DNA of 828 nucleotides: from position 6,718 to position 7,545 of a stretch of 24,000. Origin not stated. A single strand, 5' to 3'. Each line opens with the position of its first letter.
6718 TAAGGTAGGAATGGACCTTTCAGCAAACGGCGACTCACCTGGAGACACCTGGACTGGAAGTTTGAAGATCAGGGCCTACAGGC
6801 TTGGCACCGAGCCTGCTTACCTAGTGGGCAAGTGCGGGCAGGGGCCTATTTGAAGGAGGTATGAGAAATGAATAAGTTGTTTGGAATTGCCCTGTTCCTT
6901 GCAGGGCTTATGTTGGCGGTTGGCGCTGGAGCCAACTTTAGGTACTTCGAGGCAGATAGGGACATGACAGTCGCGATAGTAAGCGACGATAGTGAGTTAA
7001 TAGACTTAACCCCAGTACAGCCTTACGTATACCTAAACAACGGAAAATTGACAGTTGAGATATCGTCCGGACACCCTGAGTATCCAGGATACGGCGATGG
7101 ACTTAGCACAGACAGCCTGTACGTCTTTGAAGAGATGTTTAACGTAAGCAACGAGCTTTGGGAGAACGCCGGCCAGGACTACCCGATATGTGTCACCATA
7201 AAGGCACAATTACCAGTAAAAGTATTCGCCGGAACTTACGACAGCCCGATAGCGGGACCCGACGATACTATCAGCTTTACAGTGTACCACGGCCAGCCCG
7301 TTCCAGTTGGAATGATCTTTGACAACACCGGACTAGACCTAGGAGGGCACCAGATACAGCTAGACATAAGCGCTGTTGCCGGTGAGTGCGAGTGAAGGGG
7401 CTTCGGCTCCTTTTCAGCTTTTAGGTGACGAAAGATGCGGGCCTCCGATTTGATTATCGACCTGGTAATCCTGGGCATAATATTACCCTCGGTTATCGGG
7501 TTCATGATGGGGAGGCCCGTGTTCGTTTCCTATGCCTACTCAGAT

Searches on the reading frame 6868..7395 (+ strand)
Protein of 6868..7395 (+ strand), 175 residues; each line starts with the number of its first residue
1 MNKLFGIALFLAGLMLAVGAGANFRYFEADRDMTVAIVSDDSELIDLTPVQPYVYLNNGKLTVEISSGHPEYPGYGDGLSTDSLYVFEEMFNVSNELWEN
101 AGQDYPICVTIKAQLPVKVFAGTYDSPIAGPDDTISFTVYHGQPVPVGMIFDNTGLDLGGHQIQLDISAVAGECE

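Call 45: search_protein_families(library=pfam, proteins=[window:6868-7395:+], max_evalue=0.0001)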
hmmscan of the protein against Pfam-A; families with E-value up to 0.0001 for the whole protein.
window:6868-7395:+ (175 aa): 1 family
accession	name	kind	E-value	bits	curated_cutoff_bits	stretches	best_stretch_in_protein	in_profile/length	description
PF06510.16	DUF1102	-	4.6e-52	176.4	22.2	1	37-174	1-141/141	Protein of unknown function (DUF1102)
